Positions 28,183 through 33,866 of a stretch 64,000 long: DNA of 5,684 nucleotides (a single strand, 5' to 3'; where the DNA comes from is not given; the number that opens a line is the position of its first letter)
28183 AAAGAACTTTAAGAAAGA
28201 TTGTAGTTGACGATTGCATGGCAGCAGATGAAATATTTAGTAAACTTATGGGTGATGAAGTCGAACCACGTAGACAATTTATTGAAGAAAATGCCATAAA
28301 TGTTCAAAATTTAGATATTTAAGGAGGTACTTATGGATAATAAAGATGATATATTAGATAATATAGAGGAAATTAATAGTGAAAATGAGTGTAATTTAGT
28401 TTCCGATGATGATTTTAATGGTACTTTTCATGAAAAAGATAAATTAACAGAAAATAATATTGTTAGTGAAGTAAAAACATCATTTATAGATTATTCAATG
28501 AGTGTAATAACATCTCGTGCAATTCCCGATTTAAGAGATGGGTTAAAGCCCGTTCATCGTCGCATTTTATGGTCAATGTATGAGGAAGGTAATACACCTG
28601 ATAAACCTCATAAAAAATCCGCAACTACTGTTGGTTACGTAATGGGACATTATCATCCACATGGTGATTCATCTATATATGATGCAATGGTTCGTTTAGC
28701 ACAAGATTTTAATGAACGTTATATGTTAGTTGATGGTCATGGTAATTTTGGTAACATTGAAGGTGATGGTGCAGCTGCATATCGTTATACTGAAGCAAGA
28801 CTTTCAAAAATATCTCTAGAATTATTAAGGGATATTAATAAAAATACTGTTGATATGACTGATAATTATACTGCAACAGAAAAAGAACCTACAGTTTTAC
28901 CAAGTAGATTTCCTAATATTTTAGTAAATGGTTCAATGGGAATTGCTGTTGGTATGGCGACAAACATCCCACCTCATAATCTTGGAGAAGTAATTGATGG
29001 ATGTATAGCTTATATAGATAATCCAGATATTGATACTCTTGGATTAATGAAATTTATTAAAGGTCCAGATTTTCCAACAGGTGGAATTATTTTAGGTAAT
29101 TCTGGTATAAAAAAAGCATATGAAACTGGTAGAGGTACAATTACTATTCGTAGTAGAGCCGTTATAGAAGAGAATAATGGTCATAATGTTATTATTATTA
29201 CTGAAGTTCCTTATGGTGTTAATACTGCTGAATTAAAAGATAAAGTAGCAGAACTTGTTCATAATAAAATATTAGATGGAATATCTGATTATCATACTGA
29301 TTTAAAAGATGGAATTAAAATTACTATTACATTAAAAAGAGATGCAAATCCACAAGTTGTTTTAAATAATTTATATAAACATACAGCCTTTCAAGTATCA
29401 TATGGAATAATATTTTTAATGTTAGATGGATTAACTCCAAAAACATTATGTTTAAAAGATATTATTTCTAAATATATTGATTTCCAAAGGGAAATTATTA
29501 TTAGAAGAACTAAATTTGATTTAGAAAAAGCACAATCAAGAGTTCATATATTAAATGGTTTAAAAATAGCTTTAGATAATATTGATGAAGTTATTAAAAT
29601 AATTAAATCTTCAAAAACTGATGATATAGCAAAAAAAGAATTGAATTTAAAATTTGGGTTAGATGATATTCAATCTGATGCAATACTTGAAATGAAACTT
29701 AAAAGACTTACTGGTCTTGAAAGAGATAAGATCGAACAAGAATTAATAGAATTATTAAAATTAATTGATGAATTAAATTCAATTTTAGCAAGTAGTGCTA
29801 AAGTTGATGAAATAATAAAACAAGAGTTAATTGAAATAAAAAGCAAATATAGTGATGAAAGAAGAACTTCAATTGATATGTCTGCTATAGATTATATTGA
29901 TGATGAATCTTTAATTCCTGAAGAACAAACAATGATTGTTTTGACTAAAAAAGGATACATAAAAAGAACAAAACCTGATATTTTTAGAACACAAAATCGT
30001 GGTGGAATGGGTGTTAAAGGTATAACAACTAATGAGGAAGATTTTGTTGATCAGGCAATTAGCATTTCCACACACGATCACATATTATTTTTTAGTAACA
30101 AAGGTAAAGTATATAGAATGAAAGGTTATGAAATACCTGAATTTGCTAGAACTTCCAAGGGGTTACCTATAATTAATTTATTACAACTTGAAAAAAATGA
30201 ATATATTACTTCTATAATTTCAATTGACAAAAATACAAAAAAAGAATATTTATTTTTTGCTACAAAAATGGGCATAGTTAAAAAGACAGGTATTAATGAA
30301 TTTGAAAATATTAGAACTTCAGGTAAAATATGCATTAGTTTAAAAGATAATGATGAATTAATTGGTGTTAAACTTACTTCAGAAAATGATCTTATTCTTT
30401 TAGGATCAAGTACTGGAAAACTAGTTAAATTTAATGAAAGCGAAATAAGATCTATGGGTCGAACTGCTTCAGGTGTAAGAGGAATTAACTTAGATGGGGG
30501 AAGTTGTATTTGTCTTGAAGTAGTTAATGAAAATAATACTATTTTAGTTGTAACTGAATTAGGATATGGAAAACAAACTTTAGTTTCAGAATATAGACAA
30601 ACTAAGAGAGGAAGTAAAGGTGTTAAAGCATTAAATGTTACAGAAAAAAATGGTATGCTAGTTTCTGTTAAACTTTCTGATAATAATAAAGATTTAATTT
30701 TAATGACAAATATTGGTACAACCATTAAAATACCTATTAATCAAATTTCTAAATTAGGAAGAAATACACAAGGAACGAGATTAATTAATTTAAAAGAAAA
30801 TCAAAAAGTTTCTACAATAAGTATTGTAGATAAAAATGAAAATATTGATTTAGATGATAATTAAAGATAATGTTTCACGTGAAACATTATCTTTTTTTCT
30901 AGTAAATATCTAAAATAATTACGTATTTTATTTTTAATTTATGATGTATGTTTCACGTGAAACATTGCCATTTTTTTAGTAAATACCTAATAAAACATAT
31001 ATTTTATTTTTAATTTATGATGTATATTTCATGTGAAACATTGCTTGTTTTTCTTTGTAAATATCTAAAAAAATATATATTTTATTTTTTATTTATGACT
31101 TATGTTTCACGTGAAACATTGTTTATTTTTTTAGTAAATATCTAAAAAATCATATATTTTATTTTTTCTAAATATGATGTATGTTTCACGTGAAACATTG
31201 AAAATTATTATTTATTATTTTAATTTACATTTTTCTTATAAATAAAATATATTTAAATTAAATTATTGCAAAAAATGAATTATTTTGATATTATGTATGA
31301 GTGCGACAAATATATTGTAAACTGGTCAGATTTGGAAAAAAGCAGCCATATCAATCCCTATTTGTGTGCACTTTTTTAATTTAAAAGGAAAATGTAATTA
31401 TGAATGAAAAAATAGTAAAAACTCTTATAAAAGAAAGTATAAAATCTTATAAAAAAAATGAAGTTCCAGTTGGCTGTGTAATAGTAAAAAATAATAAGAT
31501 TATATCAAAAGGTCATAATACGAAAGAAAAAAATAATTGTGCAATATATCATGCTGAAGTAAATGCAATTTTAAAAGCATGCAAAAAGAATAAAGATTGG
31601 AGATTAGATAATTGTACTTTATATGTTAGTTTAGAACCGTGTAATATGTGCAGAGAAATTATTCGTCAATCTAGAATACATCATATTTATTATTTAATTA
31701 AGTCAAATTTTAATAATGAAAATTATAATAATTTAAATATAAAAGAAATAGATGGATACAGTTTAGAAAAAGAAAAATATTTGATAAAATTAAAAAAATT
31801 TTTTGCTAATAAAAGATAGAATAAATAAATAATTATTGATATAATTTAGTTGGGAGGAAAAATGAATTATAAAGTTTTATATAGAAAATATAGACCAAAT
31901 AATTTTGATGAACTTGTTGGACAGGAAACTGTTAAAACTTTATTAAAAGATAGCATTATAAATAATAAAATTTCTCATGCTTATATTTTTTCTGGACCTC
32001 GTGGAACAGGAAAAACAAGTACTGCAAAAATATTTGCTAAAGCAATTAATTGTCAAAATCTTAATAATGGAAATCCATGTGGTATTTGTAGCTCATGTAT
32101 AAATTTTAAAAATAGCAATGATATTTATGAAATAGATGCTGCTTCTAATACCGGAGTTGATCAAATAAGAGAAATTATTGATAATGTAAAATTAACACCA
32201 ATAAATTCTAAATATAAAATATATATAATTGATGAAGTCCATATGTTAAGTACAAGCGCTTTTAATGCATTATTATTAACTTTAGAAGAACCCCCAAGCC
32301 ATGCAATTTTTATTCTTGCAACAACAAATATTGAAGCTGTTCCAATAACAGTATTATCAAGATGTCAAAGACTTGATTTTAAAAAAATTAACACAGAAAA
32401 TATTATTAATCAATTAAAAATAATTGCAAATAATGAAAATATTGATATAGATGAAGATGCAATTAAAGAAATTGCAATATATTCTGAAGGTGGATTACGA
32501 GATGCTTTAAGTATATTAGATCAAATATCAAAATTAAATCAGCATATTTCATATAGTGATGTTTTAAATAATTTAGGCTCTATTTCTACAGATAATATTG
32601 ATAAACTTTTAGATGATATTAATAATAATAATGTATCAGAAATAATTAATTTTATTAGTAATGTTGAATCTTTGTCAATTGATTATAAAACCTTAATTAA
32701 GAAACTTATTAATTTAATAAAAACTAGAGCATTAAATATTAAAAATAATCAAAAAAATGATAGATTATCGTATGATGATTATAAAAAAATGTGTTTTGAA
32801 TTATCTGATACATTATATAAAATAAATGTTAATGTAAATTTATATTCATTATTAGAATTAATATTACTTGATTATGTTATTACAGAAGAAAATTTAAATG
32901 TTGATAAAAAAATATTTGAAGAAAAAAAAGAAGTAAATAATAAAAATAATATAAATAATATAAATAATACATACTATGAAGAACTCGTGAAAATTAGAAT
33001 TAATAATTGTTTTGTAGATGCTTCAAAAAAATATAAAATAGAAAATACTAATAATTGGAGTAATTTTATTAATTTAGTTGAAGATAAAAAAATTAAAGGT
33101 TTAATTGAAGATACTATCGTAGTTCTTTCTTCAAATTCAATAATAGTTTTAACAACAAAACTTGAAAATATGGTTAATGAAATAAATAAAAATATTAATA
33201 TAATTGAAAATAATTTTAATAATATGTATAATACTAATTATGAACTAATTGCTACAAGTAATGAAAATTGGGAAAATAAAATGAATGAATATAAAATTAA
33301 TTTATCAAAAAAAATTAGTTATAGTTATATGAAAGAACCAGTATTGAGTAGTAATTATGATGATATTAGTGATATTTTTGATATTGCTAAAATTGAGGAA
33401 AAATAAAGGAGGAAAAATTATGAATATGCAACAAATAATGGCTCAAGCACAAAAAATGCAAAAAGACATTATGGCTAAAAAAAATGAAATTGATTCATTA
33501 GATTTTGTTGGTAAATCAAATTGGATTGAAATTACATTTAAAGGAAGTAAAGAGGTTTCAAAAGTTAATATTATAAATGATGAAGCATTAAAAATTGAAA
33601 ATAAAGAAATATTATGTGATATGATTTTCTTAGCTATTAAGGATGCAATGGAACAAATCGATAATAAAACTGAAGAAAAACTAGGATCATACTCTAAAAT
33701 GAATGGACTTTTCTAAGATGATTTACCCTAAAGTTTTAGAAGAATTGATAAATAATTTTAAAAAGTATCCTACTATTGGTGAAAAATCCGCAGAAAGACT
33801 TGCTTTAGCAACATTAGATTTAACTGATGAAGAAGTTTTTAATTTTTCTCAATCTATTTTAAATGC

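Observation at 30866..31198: Plasmid-centromere-like tandem array of five parS sites on a ~78-bp repeat unit, 3' of gyrA and ~9 kb from dnaA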

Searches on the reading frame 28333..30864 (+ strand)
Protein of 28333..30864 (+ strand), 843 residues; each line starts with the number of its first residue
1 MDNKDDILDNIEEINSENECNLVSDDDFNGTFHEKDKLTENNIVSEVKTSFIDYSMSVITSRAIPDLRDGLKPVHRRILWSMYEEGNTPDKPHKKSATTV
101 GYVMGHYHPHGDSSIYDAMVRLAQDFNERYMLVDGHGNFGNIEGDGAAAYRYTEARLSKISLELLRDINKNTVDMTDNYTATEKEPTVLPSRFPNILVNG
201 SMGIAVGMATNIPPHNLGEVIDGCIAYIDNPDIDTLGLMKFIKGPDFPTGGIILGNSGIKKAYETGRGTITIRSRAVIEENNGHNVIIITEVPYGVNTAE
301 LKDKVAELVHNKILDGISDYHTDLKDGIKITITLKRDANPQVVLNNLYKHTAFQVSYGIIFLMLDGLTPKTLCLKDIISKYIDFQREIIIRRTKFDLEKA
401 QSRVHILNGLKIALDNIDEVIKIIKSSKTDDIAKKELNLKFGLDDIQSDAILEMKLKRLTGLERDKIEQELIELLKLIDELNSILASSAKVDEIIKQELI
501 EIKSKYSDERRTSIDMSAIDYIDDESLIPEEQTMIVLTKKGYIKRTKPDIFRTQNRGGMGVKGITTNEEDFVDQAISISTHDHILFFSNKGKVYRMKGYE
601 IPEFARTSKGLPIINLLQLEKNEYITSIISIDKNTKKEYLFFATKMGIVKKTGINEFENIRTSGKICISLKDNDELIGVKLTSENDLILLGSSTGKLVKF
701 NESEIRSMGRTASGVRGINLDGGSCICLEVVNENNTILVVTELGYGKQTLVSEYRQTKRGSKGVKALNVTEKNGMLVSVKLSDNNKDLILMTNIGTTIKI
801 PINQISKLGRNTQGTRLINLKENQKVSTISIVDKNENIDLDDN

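Call 11: search_protein_families(library=pfam, proteins=[window:28333-30864:+])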
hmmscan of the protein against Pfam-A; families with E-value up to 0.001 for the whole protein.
window:28333-30864:+ (843 aa): 2 families
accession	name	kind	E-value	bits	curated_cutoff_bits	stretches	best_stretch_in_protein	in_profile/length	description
PF00521.26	DNA_topoisoIV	-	5.9e-160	533.3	31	1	62-499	1-431/432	DNA gyrase/topoisomerase IV, subunit A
PF03989.18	DNA_gyraseA_C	-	1.7e-68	226.3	27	6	736-781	2-46/48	DNA gyrase C-terminal domain, beta-propeller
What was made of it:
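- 28333..30864 (+): gyrA, whose 3' end and terminator abut the array. Pfam DNA_topoisoIV and DNA_gyraseA_C (call 11)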

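Call 15: find_encoding_contigs(protein=window:28333-30864:+, flank=3000, max_places=10)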
Protein window:28333-30864:+ (843 aa): no gene with exactly this product is on record in the collection.
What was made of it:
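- Tried and rejected: I looked up the window's own GyrA in the contig index; it is not on record (call 15).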

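Call 34: find_homologous_proteins(query=window:28333-30864:+, max_evalue=1e-100)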
Query window:28333-30864:+ (843 aa): 8000 proteins with E <= 1e-100 among 8000 candidates; the best 120 are listed.
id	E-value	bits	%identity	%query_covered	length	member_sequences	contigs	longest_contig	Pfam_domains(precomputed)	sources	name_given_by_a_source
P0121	0.0e+0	1850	100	100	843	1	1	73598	PF00521.27,PF03989.19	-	-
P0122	0.0e+0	1835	99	100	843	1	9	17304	PF00521.27,PF03989.19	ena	-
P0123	0.0e+0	1826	99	100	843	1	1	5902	PF00521.27,PF03989.19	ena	-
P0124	0.0e+0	1812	98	100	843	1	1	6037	PF00521.27,PF03989.19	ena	-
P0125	0.0e+0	1764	95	100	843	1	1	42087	PF00521.27,PF03989.19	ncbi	ncbi:MAG: DNA gyrase subunit A [Bacilli bacterium]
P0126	0.0e+0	1706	92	100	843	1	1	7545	PF00521.27,PF03989.19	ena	-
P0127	0.0e+0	1705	92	99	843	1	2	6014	PF00521.27,PF03989.19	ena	-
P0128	0.0e+0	1705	92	99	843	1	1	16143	PF00521.27,PF03989.19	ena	-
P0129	0.0e+0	1704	92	99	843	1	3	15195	PF00521.27,PF03989.19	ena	-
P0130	0.0e+0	1704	92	99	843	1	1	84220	PF00521.27,PF03989.19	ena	-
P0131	0.0e+0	1703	92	99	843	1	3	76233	PF00521.27,PF03989.19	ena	-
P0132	0.0e+0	1703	92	99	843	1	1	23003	PF00521.27,PF03989.19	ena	-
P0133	0.0e+0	1703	92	99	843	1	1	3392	PF00521.27,PF03989.19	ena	-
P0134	0.0e+0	1703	92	99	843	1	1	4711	PF00521.27,PF03989.19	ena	-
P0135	0.0e+0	1703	92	99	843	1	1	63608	PF00521.27,PF03989.19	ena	-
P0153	0.0e+0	1587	85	99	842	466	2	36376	PF00521.27,PF03989.19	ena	-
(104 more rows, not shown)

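Call 35: find_encoding_contigs(protein=P0122, flank=2500, max_places=10)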
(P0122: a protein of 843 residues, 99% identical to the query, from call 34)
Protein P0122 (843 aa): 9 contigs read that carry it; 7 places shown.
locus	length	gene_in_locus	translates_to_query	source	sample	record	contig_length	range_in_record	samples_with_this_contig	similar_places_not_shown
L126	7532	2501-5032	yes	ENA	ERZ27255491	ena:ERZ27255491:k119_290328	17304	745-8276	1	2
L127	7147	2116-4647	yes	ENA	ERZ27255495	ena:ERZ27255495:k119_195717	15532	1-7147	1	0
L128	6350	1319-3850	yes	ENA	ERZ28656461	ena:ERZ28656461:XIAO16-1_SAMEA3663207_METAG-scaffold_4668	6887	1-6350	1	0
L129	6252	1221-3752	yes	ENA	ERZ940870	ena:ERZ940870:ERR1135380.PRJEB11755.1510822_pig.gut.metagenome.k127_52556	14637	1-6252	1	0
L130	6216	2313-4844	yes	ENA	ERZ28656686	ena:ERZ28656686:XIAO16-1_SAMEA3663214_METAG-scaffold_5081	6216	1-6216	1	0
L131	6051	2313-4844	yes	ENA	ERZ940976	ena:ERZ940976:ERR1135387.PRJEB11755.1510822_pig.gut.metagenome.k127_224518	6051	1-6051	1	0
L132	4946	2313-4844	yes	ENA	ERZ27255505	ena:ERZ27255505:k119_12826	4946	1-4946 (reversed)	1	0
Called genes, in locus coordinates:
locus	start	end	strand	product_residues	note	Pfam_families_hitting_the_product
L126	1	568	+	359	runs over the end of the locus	PF02463:SMC_N, PF13175:AAA_15, PF13476:AAA_23 (weak), PF13304:AAA_21 (weak)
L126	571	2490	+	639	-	PF02518:HATPase_c, PF00204:DNA_gyraseB, PF01751:Toprim, PF00986:DNA_gyraseB_C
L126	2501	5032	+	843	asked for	PF00521:DNA_topoisoIV, PF03989:DNA_gyraseA_C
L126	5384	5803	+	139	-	PF00383:dCMP_cyt_deam_1, PF14437:MafB19-deam, PF14439:Bd3614-deam (weak)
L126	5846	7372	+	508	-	PF05496:RuvB_N (faint), PF13177:DNA_pol3_delta2, PF00004:AAA, PF21960:RCF1-5-like_lid (weak), PF22608:DNAX_ATPase_lid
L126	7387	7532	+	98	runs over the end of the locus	PF02575:YbaB_DNA_bd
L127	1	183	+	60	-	?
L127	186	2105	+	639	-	PF02518:HATPase_c, PF00204:DNA_gyraseB, PF01751:Toprim, PF00986:DNA_gyraseB_C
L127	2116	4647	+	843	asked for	PF00521:DNA_topoisoIV, PF03989:DNA_gyraseA_C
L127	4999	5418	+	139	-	PF00383:dCMP_cyt_deam_1, PF14437:MafB19-deam, PF14439:Bd3614-deam (weak)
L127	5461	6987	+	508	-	PF05496:RuvB_N (faint), PF13177:DNA_pol3_delta2, PF00004:AAA, PF21960:RCF1-5-like_lid (weak), PF22608:DNAX_ATPase_lid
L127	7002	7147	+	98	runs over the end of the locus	PF02575:YbaB_DNA_bd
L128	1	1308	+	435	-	?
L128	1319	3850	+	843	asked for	PF00521:DNA_topoisoIV, PF03989:DNA_gyraseA_C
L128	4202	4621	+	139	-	PF00383:dCMP_cyt_deam_1, PF14437:MafB19-deam, PF14439:Bd3614-deam (weak)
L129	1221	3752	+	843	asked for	PF00521:DNA_topoisoIV, PF03989:DNA_gyraseA_C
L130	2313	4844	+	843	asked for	PF00521:DNA_topoisoIV, PF03989:DNA_gyraseA_C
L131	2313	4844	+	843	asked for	PF00521:DNA_topoisoIV, PF03989:DNA_gyraseA_C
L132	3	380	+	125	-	?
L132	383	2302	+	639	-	PF02518:HATPase_c, PF00204:DNA_gyraseB, PF01751:Toprim, PF00986:DNA_gyraseB_C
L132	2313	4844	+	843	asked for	PF00521:DNA_topoisoIV, PF03989:DNA_gyraseA_C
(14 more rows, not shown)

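Call 36: find_encoding_contigs(protein=P0125, flank=2500, max_places=3)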
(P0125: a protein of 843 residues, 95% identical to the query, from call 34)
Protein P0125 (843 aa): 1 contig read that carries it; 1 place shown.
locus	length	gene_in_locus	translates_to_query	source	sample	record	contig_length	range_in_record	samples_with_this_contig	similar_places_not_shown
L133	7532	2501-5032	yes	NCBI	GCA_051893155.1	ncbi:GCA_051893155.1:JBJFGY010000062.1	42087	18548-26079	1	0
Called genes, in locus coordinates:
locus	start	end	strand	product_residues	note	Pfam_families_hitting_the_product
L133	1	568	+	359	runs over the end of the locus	PF02463:SMC_N, PF13175:AAA_15, PF13476:AAA_23 (weak), PF13555:AAA_29 (faint), PF13304:AAA_21 (weak)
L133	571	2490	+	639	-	PF02518:HATPase_c, PF00204:DNA_gyraseB, PF01751:Toprim, PF00986:DNA_gyraseB_C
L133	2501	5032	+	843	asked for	PF00521:DNA_topoisoIV, PF03989:DNA_gyraseA_C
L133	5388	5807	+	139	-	PF00383:dCMP_cyt_deam_1, PF14437:MafB19-deam, PF14439:Bd3614-deam (weak)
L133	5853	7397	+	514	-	PF05496:RuvB_N (faint), PF13177:DNA_pol3_delta2, PF00004:AAA, PF21960:RCF1-5-like_lid (faint), PF22608:DNAX_ATPase_lid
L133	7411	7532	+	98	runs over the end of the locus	PF02575:YbaB_DNA_bd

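Call 37: find_encoding_contigs(protein=P0131, flank=2500, max_places=5)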
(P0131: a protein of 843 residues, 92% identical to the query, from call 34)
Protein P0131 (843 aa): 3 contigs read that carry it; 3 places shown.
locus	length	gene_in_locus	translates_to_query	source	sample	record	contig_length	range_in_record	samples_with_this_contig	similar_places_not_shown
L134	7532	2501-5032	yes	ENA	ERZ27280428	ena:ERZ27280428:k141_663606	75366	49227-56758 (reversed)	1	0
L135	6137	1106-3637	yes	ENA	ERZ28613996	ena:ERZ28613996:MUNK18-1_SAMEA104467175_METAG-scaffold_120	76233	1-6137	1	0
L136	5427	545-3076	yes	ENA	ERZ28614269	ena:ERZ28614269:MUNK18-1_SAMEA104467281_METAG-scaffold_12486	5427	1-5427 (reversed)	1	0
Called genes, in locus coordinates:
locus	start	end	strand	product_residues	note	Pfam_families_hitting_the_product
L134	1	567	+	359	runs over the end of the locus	PF02463:SMC_N, PF13175:AAA_15, PF13476:AAA_23 (weak), PF13514:AAA_27 (faint), PF13555:AAA_29 (faint), PF13304:AAA_21 (weak)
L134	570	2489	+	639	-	PF02518:HATPase_c, PF00204:DNA_gyraseB, PF01751:Toprim, PF00986:DNA_gyraseB_C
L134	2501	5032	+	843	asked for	PF00521:DNA_topoisoIV, PF03989:DNA_gyraseA_C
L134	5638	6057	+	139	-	PF00383:dCMP_cyt_deam_1, PF14437:MafB19-deam, PF14439:Bd3614-deam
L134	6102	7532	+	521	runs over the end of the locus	PF05496:RuvB_N (faint), PF13177:DNA_pol3_delta2, PF00004:AAA, PF07728:AAA_5 (faint), PF13401:AAA_22 (faint), PF22608:DNAX_ATPase_lid, PF21960:RCF1-5-like_lid (weak)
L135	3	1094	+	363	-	?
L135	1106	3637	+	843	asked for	PF00521:DNA_topoisoIV, PF03989:DNA_gyraseA_C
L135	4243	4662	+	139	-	PF00383:dCMP_cyt_deam_1, PF14437:MafB19-deam, PF14439:Bd3614-deam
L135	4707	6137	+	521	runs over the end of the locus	PF05496:RuvB_N (faint), PF13177:DNA_pol3_delta2, PF00004:AAA, PF07728:AAA_5 (faint), PF13401:AAA_22 (faint), PF22608:DNAX_ATPase_lid, PF21960:RCF1-5-like_lid (weak)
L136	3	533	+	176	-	?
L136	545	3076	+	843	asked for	PF00521:DNA_topoisoIV, PF03989:DNA_gyraseA_C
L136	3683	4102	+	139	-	PF00383:dCMP_cyt_deam_1, PF14437:MafB19-deam, PF14439:Bd3614-deam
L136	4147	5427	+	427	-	?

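Call 38: find_encoding_contigs(protein=P0153, flank=2500, max_places=4)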
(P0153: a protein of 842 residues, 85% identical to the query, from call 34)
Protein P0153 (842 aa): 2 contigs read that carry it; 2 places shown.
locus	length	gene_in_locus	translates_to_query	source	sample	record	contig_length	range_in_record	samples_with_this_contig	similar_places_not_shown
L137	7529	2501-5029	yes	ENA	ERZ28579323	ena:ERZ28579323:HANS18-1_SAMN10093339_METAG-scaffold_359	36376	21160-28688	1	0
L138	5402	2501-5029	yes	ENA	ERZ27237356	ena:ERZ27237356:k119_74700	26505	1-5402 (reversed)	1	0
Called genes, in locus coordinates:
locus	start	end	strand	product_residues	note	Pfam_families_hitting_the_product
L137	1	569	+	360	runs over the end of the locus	PF02463:SMC_N, PF13175:AAA_15, PF13476:AAA_23, PF13514:AAA_27 (faint), PF13304:AAA_21 (faint)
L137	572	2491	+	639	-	PF02518:HATPase_c, PF00204:DNA_gyraseB, PF01751:Toprim, PF00986:DNA_gyraseB_C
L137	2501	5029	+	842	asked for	PF00521:DNA_topoisoIV, PF03989:DNA_gyraseA_C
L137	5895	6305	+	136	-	PF00383:dCMP_cyt_deam_1, PF14437:MafB19-deam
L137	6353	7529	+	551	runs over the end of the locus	PF05496:RuvB_N (faint), PF13177:DNA_pol3_delta2, PF00004:AAA, PF21960:RCF1-5-like_lid (weak), PF22608:DNAX_ATPase_lid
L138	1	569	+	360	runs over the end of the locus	PF02463:SMC_N, PF13175:AAA_15, PF13476:AAA_23, PF13514:AAA_27 (faint), PF13304:AAA_21 (faint)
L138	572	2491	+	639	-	PF02518:HATPase_c, PF00204:DNA_gyraseB, PF01751:Toprim, PF00986:DNA_gyraseB_C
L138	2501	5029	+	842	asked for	PF00521:DNA_topoisoIV, PF03989:DNA_gyraseA_C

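Call 71: find_encoding_contigs(protein=P0123, flank=2500, max_places=5)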
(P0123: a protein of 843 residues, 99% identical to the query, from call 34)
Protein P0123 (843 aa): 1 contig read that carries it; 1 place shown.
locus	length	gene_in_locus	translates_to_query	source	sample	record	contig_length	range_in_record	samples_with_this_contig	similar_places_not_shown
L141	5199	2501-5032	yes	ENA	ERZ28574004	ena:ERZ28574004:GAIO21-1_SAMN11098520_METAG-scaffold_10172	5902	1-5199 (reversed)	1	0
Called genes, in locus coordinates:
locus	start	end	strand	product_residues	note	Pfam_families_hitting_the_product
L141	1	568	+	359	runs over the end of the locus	PF02463:SMC_N, PF13175:AAA_15, PF13476:AAA_23 (weak), PF13304:AAA_21 (weak)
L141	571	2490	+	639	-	PF02518:HATPase_c, PF00204:DNA_gyraseB, PF01751:Toprim, PF00986:DNA_gyraseB_C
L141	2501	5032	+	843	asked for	PF00521:DNA_topoisoIV, PF03989:DNA_gyraseA_C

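Call 72: find_encoding_contigs(protein=P0124, flank=2500, max_places=5)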
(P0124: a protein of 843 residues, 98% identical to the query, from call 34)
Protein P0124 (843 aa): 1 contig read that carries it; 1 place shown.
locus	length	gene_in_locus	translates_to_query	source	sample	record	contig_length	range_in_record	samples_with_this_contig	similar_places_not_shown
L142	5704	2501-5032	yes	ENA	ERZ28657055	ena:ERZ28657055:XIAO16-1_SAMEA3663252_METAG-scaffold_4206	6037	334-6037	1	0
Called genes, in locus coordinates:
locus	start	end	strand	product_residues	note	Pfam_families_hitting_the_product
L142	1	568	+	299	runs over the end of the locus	?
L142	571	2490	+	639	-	PF02518:HATPase_c, PF00204:DNA_gyraseB, PF01751:Toprim, PF00986:DNA_gyraseB_C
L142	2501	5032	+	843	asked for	PF00521:DNA_topoisoIV, PF03989:DNA_gyraseA_C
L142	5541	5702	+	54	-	?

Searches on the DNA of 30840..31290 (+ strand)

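Call 68: search_dna_similar(query=window:30840-31290:+, collection=plasmids, mode=distant, max_rows=10)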
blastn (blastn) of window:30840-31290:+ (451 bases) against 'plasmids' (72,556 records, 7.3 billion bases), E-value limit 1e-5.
No match.

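Call 69: search_dna_similar(query=window:30840-31290:+, collection=phages, mode=distant, max_rows=10)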
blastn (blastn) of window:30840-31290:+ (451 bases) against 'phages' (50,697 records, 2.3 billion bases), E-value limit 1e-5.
No match.
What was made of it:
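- Closest known: Plasmid and phage centromere repeat arrays. Different: The array is chromosomal, it has the universal chromosomal parS sequence, it has no adjacent partition operon, and it has no similarity to any plasmid or phage record (calls 68, 69).
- There is no DNA match in the plasmid or phage collections (calls 68, 69).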

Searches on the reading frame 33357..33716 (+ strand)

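Call 13: search_protein_families(library=ncbifam, proteins=[window:33357-33716:+])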
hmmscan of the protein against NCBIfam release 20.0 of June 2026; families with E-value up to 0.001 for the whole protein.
window:33357-33716:+ (119 aa): 2 families
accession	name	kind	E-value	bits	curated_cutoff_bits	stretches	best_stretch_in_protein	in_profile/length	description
TIGR00103.1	DNA_YbaB_EbfC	equivalog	8.2e-14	51.6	49.45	1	19-111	6-96/104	YbaB/EbfC family nucleoid-associated protein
NF011218.0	PRK14625.1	equivalog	1.6e-07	31.7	151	1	23-107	3-88/109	hypothetical protein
